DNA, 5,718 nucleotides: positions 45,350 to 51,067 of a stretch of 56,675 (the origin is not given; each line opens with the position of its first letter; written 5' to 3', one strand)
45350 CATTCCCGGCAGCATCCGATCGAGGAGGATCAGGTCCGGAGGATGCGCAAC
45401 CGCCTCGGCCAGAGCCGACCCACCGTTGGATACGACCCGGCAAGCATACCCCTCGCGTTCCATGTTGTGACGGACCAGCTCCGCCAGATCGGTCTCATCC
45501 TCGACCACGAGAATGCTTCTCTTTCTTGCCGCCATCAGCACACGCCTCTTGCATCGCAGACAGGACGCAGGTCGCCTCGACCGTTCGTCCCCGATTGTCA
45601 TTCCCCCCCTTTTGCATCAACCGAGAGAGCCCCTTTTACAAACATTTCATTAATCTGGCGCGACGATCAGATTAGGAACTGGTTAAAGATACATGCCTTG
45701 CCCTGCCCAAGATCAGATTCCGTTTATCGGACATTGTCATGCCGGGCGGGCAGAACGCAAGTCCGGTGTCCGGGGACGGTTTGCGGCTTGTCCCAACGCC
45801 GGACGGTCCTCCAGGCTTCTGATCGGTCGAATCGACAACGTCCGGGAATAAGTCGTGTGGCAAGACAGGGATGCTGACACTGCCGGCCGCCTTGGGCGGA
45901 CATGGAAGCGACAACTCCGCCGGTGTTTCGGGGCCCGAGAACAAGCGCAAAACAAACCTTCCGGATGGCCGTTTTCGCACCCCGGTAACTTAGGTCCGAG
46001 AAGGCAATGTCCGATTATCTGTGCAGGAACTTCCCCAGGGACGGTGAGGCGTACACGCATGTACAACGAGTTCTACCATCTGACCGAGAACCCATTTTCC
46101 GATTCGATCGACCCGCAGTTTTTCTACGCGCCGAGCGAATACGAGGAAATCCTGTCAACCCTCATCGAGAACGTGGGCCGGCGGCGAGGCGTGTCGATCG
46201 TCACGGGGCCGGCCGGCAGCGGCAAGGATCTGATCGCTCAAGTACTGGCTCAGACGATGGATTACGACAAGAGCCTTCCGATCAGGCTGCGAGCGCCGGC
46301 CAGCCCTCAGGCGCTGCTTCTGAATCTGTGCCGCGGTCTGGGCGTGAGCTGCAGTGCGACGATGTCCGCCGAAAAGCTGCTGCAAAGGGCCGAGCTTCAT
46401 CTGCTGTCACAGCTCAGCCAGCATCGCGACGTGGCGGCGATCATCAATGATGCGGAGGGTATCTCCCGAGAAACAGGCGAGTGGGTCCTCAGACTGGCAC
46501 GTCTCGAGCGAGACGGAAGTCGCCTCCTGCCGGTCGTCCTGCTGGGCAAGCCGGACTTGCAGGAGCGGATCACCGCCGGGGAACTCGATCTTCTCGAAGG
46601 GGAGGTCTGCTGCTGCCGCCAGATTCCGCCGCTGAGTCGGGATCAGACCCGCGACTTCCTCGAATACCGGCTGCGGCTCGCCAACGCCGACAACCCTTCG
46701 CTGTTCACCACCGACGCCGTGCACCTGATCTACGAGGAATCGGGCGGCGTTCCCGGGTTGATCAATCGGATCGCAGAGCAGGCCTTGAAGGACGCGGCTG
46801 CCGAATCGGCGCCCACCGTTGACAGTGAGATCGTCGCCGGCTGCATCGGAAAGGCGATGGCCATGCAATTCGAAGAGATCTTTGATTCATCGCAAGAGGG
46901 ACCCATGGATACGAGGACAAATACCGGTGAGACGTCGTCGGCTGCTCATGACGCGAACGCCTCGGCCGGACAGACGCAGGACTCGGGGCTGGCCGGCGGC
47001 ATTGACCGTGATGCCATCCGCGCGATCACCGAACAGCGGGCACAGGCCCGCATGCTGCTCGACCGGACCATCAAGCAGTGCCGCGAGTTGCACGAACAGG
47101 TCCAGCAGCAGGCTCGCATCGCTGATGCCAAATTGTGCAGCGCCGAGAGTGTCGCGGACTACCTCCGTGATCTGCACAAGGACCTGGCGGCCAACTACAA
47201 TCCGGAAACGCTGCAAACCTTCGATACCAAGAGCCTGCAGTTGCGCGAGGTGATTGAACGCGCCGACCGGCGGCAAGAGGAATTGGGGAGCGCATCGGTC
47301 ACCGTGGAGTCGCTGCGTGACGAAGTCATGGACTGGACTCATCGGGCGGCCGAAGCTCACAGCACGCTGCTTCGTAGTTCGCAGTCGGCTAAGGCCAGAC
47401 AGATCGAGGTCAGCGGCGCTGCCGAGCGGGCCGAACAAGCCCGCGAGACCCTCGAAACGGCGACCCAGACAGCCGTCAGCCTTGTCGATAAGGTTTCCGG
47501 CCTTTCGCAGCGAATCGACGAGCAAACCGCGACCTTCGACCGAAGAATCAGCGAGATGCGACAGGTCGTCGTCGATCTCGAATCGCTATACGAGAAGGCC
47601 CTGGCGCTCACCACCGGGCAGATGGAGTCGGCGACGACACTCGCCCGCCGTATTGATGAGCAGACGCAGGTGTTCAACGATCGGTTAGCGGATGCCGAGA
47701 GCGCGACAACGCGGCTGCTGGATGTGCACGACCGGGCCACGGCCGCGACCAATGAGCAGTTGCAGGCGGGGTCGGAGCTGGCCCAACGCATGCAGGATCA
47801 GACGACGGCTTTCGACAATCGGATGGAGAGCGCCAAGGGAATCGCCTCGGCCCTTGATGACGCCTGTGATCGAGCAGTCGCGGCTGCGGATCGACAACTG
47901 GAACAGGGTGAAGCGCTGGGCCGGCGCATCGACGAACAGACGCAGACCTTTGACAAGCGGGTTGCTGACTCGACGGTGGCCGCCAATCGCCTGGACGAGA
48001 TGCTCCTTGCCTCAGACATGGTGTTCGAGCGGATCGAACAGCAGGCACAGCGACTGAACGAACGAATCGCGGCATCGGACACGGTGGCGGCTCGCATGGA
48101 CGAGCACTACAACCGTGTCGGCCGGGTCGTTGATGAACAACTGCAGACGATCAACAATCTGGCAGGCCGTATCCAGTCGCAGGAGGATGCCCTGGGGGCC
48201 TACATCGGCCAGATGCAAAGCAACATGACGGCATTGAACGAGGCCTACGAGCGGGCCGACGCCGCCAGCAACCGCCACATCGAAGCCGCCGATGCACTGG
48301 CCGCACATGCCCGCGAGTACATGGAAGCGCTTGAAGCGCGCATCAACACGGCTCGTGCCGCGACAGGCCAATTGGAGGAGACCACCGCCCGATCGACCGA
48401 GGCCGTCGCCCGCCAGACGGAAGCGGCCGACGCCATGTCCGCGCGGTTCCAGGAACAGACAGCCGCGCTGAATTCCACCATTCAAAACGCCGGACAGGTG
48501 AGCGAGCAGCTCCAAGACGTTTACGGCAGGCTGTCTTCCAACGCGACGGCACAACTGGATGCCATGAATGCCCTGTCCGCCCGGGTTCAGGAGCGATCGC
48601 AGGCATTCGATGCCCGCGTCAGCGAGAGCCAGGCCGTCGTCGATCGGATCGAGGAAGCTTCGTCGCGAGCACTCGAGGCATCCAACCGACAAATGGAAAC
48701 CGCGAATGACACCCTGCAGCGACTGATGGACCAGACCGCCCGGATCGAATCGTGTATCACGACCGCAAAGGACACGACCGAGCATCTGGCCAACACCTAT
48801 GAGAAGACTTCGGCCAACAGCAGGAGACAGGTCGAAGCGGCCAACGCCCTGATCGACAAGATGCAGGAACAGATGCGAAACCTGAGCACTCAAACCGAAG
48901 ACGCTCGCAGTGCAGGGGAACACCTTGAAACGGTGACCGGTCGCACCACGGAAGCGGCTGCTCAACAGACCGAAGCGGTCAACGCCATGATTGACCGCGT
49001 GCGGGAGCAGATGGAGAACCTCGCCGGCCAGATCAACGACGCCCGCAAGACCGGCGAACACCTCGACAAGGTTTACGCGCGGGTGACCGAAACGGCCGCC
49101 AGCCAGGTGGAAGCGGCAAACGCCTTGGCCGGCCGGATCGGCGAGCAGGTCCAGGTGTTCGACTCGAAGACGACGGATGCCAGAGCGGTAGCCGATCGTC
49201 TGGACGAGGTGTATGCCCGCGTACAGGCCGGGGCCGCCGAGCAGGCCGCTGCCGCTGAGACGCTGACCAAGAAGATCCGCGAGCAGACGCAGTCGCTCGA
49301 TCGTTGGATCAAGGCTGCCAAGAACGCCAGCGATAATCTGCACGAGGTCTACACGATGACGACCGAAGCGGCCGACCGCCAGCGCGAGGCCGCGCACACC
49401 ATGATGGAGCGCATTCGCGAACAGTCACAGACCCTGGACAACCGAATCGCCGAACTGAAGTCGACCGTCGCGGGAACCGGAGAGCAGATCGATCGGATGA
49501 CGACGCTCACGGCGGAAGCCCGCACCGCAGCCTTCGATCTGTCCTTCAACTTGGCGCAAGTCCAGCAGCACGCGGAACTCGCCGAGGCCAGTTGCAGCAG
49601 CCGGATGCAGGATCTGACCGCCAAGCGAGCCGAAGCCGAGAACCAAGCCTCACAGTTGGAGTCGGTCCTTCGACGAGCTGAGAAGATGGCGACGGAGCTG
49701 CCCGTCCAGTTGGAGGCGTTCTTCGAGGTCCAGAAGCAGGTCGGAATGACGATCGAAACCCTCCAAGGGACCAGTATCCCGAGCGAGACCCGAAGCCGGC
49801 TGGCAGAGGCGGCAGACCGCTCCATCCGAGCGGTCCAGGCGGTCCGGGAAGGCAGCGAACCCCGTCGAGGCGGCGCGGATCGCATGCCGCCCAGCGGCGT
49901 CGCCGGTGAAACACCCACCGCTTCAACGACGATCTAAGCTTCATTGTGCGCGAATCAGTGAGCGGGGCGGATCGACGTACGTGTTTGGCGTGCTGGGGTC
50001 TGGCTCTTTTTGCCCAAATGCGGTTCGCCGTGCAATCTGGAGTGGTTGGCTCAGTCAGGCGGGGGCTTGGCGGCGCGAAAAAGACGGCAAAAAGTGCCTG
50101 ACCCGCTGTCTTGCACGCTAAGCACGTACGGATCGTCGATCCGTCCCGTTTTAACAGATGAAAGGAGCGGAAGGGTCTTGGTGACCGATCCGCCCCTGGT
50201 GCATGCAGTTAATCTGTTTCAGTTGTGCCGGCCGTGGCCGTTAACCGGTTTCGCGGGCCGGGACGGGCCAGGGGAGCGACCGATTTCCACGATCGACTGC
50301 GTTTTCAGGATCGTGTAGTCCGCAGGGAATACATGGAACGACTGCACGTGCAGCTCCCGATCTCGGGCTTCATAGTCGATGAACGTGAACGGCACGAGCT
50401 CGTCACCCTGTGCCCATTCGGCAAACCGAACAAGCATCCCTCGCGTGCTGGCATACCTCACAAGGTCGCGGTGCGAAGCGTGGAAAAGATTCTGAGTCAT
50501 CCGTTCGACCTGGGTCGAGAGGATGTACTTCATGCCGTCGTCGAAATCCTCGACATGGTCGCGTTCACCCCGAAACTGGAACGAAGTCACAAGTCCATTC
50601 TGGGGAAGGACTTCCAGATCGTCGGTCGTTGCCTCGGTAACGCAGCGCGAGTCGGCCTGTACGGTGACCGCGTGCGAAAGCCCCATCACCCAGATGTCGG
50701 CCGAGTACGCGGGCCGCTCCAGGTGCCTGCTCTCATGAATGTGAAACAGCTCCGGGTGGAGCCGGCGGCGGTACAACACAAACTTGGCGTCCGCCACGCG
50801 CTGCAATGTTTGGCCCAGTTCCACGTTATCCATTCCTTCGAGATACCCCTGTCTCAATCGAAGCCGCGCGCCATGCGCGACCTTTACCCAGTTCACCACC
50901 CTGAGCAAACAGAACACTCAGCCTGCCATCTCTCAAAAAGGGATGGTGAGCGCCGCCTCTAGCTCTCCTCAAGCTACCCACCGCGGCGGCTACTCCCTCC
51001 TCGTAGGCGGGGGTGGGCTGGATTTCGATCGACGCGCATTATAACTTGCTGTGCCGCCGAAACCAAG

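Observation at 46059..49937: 1292-aa ExeA-like protein with degenerate Walker motifs and 15 perfectly phased 46-residue repeats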

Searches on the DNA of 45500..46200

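Call 84: search_rna_families(source=window, start=45500, end=46200, threshold=evalue, max_evalue=1)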
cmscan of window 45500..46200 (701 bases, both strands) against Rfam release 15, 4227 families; matches with E-value up to 1: 0.
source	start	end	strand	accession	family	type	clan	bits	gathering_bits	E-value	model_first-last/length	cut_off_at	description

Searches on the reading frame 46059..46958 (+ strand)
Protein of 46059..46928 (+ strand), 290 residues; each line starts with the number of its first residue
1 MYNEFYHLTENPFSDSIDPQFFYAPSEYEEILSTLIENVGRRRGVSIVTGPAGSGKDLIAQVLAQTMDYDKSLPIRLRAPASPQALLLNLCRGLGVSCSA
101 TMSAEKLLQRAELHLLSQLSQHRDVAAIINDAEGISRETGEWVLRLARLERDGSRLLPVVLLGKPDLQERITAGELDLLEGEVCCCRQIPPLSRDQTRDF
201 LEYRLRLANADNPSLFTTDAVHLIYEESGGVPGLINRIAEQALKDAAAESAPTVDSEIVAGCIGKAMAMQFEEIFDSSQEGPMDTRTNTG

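Call 24: search_protein_representatives(protein=window:46059-46928:+)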
Query: 290 residues. Proteins with E-value up to 0.001 (for the whole library): 20854; up to 1e-10: 12387; up to 1e-30: 199. The best 150 are listed.
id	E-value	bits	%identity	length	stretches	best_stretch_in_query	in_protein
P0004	4.7e-152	521.6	86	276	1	1-276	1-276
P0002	2.4e-56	207.7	38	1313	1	1-278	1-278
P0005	1.6e-54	201.7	36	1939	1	1-275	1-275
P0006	1.1e-53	199.0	29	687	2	1-246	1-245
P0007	2.1e-53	198.1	39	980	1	1-271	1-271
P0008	2.3e-53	197.9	37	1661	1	1-270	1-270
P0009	5.9e-53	196.6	29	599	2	1-261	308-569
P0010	8.8e-53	196.0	28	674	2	2-260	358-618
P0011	9.7e-53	195.9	36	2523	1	1-274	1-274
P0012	2.6e-51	191.2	39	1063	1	1-271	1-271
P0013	7.3e-50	186.4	38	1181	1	1-271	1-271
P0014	2.4e-49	184.7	38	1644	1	1-269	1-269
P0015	7.3e-49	183.1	39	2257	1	12-272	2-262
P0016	1.8e-46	175.3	37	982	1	1-262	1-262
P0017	9.2e-46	173.0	35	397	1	1-271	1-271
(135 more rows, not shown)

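Call 46: predict_structure(alignment_id=A3)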
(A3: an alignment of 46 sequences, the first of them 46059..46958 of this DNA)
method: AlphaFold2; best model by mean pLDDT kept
length: 300 residues; sequences in the alignment: 46
mean_pLDDT: 89.2   pTM: 0.84
mean pLDDT of the five models: 89.2, 88.4, 88.2, 87.8, 87.3
residues with pLDDT >= 90: 228; 70-90: 42; 50-70: 9; < 50: 21
segments of 3 or more residues with pLDDT < 50: 280-300
pLDDT, mean of each block of 10 residues (from residue 1): 95 91 96 95 94 95 85 86 94 95 96 95 93 94 95 93 95 87 94 98 98 97 98 97 97 98 86 63 38 40
secondary structure, 60 per line:
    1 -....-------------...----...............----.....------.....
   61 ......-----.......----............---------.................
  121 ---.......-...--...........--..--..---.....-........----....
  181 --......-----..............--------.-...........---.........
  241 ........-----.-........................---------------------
elements in order: H2-5 H26-40 E45-49 H56-66 E72-78 H83-94 H104-120 E124-130 H137-147 E159-163 H165-172 H177-180 E183-188 H194-207 H218-228 H232-248 H256-279

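Call 52: fold_search(model_id=the predicted structure, library=pdb)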
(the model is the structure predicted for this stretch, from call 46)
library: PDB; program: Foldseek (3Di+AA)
matches with E <= 10: 1729; with E <= 0.001: 541
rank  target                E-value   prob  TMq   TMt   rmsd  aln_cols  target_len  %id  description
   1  1w5t_A                1.3e-09  1.00  0.63  0.50   4.4       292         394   15  Structure of the Aeropyrum Pernix ORC2 protein (ADPNP-ADP complexes) (released 2004-10-05)
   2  1w5s_B                2.4e-09  1.00  0.61  0.48   4.6       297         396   15  Structure of the Aeropyrum Pernix ORC2 protein (ADP form) (released 2004-10-05)
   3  2qby_A                4.8e-09  1.00  0.62  0.52   5.4       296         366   14  Crystal structure of a heterodimer of Cdc6/Orc1 initiators bound to origin DNA (from S. solfataricus) (released 2007-09-11)
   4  1w5s_A                5.6e-09  1.00  0.62  0.50   4.5       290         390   15  Structure of the Aeropyrum Pernix ORC2 protein (ADP form) (released 2004-10-05)
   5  1fnn_A                6.0e-09  1.00  0.63  0.51   3.8       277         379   17  CRYSTAL STRUCTURE OF CDC6P FROM PYROBACULUM AEROPHILUM (released 2000-10-04)
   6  1w5t_C                6.0e-09  1.00  0.62  0.49   5.3       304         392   16  Structure of the Aeropyrum Pernix ORC2 protein (ADPNP-ADP complexes) (released 2004-10-05)
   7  7m99_A                1.5e-08  1.00  0.64  0.74   4.0       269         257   15  ATPgS bound TnsC filament from ShCAST system (released 2021-07-28)
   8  7plh_A                1.5e-08  1.00  0.62  0.71   4.9       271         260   15  Scytonema hofmannii TnsC bound to AMPPNP and DNA (released 2021-12-01)
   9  8xvb_A                1.9e-08  1.00  0.60  0.72   5.4       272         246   15  Cryo-EM structure of ATP-DNA-MuB filaments (released 2024-08-14)
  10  7jgr_G                2.2e-08  1.00  0.67  0.55   9.2       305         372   17  Structure of Drosophila ORC bound to DNA (84 bp) and Cdc6 (released 2020-09-09)
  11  7jgr_A                3.4e-08  1.00  0.64  0.49   4.4       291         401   16  Structure of Drosophila ORC bound to DNA (84 bp) and Cdc6 (released 2020-09-09)
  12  2v1u_A                5.5e-08  1.00  0.62  0.50   4.8       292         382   17  STRUCTURE OF THE AEROPYRUM PERNIX ORC1 PROTEIN IN COMPLEX WITH DNA (released 2007-09-18)
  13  8xvc_A                8.8e-08  1.00  0.61  0.75   4.3       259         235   15  CryoEM structure of ADP-DNA-MuB conformation1 (released 2024-08-14)
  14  7pxc_C                1.2e-07  1.00  0.49  0.33   7.3       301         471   14  Substrate-engaged mycobacterial Proteasome-associated ATPase in complex with open-gate 20S CP - composite map (state A (released 2022-01-19)
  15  8efy_K                1.2e-07  1.00  0.51  0.50   5.7       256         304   15  Structure of double homo-hexameric AAA+ ATPase RuvB motors (released 2023-05-10)
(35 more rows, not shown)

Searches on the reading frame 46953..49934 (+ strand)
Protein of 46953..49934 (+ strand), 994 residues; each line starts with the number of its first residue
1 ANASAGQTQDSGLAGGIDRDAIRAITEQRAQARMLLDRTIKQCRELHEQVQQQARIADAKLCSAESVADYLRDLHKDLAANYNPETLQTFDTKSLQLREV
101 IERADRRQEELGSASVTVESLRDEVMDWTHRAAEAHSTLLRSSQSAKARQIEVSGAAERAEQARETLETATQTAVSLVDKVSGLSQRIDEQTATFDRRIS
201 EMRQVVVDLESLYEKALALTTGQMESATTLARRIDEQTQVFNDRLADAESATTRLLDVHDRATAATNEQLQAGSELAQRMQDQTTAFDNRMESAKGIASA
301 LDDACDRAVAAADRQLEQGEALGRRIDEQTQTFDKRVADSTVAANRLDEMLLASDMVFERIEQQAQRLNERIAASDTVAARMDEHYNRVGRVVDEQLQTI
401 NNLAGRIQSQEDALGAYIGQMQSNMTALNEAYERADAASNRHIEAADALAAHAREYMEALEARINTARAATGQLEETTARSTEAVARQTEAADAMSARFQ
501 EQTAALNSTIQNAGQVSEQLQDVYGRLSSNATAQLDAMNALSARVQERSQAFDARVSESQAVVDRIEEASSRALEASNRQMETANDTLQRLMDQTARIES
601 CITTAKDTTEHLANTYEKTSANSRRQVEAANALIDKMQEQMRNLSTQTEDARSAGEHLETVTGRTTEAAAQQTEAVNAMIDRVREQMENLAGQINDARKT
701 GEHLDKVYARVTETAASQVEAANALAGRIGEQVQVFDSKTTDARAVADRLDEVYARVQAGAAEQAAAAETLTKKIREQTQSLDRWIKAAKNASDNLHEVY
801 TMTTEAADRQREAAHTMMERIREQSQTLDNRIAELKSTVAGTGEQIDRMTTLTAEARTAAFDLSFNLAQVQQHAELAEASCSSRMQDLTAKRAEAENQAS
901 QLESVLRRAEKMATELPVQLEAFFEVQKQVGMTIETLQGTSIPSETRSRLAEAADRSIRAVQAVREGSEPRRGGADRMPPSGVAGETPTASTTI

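Call 71: predict_structure(alignment_id=A5)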
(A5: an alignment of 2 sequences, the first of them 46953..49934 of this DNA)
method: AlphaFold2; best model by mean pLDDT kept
length: 994 residues; sequences in the alignment: 2
mean_pLDDT: 52.9   pTM: 0.26
mean pLDDT of the five models: 52.9, 51.9, 49.5, 47.9, 46.3
residues with pLDDT >= 90: 0; 70-90: 31; 50-70: 588; < 50: 375
segments of 3 or more residues with pLDDT < 50: 1-21, 56-68, 81-88, 106-122, 139-164, 169-174, 215-245, 247-252, 261-266, 297-299, 340-382, 384-386, 477-482, 554-556, 558-562, 569-571, 573-578, 580-582, 584-586, 730-750, 752-755, 919-921, 925-955, 957-994
pLDDT, mean of each block of 10 residues (from residue 1): 27 36 56 62 59 48 43 50 46 50 46 40 52 49 39 40 46 49 56 65 61 46 33 38 44 50 48 55 58 49 60 61 67 57 44 40 40 38 49 58 57 57 56 55 54 57 61 48 54 58 57 54 55 54 52 49 50 48 49 53 58 60 64 70 66 55 55 65 70 68 62 56 52 44 45 49 52 64 63 65 63 64 68 59 64 67 65 63 67 66 63 52 46 37 42 48 38 32 30 27
secondary structure, 60 per line:
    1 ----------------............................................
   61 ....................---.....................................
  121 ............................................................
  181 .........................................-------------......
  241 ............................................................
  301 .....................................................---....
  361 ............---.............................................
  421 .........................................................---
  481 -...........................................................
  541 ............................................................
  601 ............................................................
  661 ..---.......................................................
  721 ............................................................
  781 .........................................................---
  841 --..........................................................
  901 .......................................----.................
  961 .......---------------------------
elements in order (helices of 4 or more, strands of 3 or more residues): H17-80 H84-221 H235-353 H357-372 H376-477 H482-662 H666-837 H843-939 H944-967

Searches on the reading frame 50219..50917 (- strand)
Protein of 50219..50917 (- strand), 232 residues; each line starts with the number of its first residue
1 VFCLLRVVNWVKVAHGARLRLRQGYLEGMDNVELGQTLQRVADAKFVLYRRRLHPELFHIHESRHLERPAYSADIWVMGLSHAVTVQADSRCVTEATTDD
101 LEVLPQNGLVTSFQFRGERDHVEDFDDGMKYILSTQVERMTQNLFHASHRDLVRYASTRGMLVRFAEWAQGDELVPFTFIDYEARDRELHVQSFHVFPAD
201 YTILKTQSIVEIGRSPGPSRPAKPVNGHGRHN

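Call 51: search_protein_families(library=pfam, proteins=[window:50219-50917:-], max_evalue=0.01)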
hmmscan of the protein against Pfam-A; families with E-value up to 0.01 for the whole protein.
window:50219-50917:- (232 aa): 1 family
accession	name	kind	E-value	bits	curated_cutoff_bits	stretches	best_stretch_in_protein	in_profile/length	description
PF10936.14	DUF2617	-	1.8e-12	48.1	22.3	1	61-209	28-159/160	Protein of unknown function DUF2617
